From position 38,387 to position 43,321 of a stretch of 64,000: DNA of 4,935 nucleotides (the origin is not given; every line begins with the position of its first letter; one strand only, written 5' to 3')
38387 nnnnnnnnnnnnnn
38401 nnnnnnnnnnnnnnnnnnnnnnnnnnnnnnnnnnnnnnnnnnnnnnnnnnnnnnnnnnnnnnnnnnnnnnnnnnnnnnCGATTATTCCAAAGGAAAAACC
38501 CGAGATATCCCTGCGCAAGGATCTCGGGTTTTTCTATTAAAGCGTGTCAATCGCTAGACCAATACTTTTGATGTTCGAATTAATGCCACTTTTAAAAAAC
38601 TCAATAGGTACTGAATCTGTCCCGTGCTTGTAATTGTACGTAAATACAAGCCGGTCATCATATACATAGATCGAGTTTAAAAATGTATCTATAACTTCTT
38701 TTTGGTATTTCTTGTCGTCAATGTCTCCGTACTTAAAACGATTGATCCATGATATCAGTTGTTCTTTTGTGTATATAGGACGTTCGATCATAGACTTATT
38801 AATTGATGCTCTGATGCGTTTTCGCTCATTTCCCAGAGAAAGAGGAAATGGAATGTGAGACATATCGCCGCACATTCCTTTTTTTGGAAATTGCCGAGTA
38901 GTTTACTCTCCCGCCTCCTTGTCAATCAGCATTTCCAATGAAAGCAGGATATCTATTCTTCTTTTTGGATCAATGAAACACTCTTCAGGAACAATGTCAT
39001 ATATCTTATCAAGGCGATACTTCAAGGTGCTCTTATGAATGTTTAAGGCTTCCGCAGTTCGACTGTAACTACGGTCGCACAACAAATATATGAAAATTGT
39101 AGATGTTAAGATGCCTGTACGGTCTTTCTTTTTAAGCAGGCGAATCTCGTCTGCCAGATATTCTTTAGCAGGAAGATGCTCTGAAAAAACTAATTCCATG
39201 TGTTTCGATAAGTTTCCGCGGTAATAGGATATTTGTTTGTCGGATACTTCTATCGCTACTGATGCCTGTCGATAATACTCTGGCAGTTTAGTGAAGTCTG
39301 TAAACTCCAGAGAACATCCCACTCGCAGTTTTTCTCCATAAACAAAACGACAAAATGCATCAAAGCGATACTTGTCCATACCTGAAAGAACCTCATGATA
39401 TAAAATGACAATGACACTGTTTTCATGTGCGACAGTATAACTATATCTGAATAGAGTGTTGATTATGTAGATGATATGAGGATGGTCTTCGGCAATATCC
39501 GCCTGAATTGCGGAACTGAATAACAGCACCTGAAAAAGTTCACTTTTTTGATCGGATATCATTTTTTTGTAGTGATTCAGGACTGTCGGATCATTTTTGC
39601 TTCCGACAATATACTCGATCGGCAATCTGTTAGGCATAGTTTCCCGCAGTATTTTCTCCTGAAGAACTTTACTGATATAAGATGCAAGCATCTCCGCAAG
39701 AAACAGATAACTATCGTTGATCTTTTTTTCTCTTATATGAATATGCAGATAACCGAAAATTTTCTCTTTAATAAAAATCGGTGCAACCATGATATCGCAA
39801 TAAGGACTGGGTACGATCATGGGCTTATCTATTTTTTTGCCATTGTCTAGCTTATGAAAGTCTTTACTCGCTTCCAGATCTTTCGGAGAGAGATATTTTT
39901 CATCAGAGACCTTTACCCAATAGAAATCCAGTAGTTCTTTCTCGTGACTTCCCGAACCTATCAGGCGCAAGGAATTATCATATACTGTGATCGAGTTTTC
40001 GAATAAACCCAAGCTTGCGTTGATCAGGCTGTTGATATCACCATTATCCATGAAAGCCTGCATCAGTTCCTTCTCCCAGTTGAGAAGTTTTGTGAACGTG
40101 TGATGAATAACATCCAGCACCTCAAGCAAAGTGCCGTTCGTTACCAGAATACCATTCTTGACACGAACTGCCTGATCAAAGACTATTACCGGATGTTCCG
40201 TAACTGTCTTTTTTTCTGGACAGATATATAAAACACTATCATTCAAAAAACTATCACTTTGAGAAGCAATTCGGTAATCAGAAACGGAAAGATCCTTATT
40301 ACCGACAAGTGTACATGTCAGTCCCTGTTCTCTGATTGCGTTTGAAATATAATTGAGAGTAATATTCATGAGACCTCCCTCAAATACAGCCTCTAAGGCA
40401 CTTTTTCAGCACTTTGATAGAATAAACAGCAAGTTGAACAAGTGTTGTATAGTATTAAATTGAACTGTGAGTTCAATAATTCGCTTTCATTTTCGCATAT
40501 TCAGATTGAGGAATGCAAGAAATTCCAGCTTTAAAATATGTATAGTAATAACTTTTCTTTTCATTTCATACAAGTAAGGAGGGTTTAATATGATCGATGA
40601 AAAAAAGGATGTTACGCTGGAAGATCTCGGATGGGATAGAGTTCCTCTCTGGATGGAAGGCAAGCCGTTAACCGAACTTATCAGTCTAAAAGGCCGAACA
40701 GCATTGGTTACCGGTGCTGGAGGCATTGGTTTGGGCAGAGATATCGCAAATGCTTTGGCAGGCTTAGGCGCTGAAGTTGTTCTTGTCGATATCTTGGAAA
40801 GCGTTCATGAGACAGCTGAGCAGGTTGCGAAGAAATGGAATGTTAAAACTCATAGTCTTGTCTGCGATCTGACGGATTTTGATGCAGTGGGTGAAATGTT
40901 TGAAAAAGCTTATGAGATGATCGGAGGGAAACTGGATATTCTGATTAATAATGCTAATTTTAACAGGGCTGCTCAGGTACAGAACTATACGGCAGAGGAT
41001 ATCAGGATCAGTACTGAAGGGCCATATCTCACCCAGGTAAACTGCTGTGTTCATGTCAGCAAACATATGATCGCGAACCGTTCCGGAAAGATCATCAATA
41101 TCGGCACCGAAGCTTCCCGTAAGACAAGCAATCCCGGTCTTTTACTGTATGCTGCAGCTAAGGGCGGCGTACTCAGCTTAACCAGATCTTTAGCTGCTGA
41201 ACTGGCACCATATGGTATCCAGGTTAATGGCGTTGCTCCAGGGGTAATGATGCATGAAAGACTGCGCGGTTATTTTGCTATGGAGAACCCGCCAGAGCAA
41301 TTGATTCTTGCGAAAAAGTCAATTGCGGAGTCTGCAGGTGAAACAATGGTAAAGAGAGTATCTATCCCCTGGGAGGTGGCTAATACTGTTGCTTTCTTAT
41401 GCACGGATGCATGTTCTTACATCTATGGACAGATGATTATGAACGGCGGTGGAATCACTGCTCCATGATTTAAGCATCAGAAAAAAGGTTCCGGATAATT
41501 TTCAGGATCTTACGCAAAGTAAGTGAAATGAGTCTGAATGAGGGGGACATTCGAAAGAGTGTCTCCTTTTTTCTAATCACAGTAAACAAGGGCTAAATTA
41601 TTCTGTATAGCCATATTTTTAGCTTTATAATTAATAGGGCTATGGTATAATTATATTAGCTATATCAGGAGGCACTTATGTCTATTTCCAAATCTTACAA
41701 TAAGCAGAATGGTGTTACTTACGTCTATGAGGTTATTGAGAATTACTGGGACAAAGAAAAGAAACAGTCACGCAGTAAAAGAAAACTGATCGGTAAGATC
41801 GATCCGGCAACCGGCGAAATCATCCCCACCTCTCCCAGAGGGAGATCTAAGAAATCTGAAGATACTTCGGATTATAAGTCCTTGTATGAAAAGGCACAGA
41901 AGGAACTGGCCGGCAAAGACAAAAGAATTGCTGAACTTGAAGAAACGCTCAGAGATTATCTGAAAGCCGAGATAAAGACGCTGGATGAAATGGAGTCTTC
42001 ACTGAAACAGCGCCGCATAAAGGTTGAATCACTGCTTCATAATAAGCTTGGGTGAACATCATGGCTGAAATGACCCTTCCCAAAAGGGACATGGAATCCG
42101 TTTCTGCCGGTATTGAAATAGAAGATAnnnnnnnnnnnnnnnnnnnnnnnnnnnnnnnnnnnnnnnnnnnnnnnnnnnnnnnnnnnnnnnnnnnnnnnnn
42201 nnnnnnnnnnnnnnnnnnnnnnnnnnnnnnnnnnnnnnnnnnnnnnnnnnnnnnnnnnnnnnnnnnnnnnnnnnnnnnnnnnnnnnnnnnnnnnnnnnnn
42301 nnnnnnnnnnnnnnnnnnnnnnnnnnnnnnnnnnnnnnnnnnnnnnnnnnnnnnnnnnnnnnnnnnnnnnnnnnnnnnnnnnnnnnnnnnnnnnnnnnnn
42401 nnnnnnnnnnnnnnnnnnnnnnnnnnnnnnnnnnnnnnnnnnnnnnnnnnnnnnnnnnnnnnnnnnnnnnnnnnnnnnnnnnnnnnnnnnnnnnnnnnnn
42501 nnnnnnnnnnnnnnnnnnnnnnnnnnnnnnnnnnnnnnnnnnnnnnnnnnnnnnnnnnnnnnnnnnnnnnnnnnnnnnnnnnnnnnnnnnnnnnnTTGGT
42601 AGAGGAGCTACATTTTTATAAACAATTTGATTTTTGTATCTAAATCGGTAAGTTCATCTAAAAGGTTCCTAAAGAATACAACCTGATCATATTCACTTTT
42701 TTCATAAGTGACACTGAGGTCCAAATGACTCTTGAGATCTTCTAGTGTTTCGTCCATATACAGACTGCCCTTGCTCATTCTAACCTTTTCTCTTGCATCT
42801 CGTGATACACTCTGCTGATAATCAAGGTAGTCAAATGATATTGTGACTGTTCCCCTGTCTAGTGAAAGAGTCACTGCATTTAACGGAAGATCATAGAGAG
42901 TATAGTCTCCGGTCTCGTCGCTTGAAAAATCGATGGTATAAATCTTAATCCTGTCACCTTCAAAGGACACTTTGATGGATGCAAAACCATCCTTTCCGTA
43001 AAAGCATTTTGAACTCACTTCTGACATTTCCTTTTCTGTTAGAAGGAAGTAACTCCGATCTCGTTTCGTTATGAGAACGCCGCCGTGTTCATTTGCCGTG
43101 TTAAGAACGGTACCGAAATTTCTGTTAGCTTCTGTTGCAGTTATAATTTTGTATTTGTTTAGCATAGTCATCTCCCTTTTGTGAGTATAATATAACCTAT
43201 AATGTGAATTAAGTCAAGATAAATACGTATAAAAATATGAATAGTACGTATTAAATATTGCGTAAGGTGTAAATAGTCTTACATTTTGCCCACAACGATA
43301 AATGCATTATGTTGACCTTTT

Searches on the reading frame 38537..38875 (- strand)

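Call 42: search_protein_families(library=ncbifam, proteins=[window:38537-38875:-], max_evalue=0.01)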
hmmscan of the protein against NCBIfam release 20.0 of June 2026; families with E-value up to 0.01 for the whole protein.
window:38537-38875:- (112 aa): 0 families

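Call 72: search_protein_families(library=pfam, proteins=[window:38537-38875:-], max_evalue=1)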
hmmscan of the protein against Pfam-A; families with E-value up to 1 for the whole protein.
window:38537-38875:- (112 aa): 4 families
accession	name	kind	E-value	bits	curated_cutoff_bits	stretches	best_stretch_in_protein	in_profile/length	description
PF01233.25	NMT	-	0.034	14.5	25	1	41-84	16-60/160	Myristoyl-CoA:protein N-myristoyltransferase, N-terminal domain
PF13595.11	DUF4138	-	0.034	14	31.1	1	20-86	88-153/245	Domain of unknown function (DUF4138)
PF09475.16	Dot_icm_IcmQ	-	0.052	13.5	25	1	19-49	82-112/179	Dot/Icm secretion system protein (dot_icm_IcmQ)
PF22222.1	Cpf1_PI-like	-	0.12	13.5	27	1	45-94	33-82/91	CRISPR-associated endonuclease Cpf1 PI domain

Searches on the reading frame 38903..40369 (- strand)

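Call 16: search_protein_families(library=pfam, proteins=[window:38903-40369:-], max_evalue=0.001)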
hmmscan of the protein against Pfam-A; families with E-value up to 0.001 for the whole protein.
window:38903-40369:- (488 aa): 1 family
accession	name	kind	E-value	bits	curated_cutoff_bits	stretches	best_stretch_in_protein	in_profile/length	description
PF13556.12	HTH_30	-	2.6e-11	43.6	27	1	422-477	2-56/59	PucR C-terminal helix-turn-helix domain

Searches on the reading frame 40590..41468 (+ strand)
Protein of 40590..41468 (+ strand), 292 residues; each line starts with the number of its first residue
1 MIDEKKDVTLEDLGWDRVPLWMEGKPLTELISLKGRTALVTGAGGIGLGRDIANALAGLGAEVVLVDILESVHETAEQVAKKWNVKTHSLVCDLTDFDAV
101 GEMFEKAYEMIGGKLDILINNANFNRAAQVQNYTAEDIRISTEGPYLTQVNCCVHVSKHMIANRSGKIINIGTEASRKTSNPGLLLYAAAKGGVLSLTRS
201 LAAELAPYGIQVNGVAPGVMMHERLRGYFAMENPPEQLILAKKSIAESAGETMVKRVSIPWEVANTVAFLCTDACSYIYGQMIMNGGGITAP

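Call 17: search_protein_families(library=pfam, proteins=[window:40590-41468:+], max_evalue=0.001)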
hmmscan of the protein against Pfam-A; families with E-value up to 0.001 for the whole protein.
window:40590-41468:+ (292 aa): 3 families
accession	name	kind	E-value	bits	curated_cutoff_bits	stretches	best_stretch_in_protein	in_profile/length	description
PF13561.12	adh_short_C2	-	1.7e-42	146.1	27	1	47-290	7-236/236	Enoyl-(Acyl carrier protein) reductase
PF00106.31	adh_short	-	2.5e-40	138.5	26.6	1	37-221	2-183/195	short chain dehydrogenase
PF08659.16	KR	-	6.8e-05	23.3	22.6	1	37-139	2-106/180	KR domain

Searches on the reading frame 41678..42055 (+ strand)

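Call 17: search_protein_families(library=pfam, proteins=[window:41678-42055:+], max_evalue=0.001)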
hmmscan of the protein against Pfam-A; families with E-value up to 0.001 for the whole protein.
window:41678-42055:+ (125 aa): 0 families

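Call 42: search_protein_families(library=ncbifam, proteins=[window:41678-42055:+], max_evalue=0.01)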
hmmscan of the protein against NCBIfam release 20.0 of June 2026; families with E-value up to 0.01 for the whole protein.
window:41678-42055:+ (125 aa): 0 families

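Call 72: search_protein_families(library=pfam, proteins=[window:41678-42055:+], max_evalue=1)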
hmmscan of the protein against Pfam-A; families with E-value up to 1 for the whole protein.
window:41678-42055:+ (125 aa): 13 families
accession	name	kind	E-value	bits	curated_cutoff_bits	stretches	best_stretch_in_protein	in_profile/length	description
PF05517.18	p25-alpha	-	0.02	15.5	22.6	1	13-90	65-141/153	p25-alpha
PF20570.3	DUF6779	-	0.044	14.9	28.1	1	56-124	25-95/108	Domain of unknown function (DUF6779)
PF05791.16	Bacillus_HBL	-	0.046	14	29.1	1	60-96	136-172/177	Bacillus haemolytic enterotoxin (HBL)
PF11304.13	DUF3106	-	0.054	14.4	24.3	1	52-111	23-82/104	Protein of unknown function (DUF3106)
PF02152.23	FolB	-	0.059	14.3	31.8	1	50-107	34-92/113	Dihydroneopterin aldolase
PF16808.10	PKcGMP_CC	-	0.075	13.1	35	1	75-92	1-18/35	Coiled-coil N-terminus of cGMP-dependent protein kinase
PF10187.15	FAM192A_Fyv6_N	-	0.076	13.7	20.2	1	54-107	30-75/104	FAM192A/Fyv6, N-terminal domain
PF19801.4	DUF6284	-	0.13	12.7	27.4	1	93-115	40-62/86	Family of unknown function (DUF6284)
PF11362.14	DUF3161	-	0.16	12.6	25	1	35-76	2-43/83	Protein of unknown function (DUF3161)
PF15898.10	PRKG1_interact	-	0.19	12.8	32.4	1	58-95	39-78/101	cGMP-dependent protein kinase interacting domain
PF09587.15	PGA_cap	-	0.2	11.5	27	1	45-93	5-52/255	Bacterial capsule synthesis protein PGA_cap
PF20391.3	DUF6686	-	0.51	10.8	23.9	1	14-38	46-70/117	Family of unknown function (DUF6686)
PF03961.19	FapA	-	0.69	9.9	31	1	25-105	159-241/272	Flagellar Assembly Protein A beta solenoid domain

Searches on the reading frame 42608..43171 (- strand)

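Call 17: search_protein_families(library=pfam, proteins=[window:42608-43171:-], max_evalue=0.001)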
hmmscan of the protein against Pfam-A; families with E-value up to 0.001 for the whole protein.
window:42608-43171:- (187 aa): 1 family
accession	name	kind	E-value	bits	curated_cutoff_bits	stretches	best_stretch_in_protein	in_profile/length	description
PF02604.26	PhdYeFM_antitox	-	0.00079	19.6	29.8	0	8-40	2-35/74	Antitoxin Phd_YefM, type II toxin-antitoxin system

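Call 42: search_protein_families(library=ncbifam, proteins=[window:42608-43171:-], max_evalue=0.01)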
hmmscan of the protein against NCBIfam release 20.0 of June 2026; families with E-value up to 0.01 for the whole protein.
window:42608-43171:- (187 aa): 1 family
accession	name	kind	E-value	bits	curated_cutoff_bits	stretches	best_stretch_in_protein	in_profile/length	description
TIGR01552.1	phd_fam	subfamily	0.00064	19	20.8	1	10-37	2-29/53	type II toxin-antitoxin system prevent-host-death family antitoxin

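Call 72: search_protein_families(library=pfam, proteins=[window:42608-43171:-], max_evalue=1)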
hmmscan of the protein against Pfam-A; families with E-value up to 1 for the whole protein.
window:42608-43171:- (187 aa): 2 families
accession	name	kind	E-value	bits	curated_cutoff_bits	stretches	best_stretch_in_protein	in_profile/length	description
PF02604.26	PhdYeFM_antitox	-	0.00079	19.6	29.8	1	8-40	2-35/74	Antitoxin Phd_YefM, type II toxin-antitoxin system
PF18979.5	DUF5715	-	0.15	12.2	26.8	1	96-159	100-162/171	Family of unknown function (DUF5715)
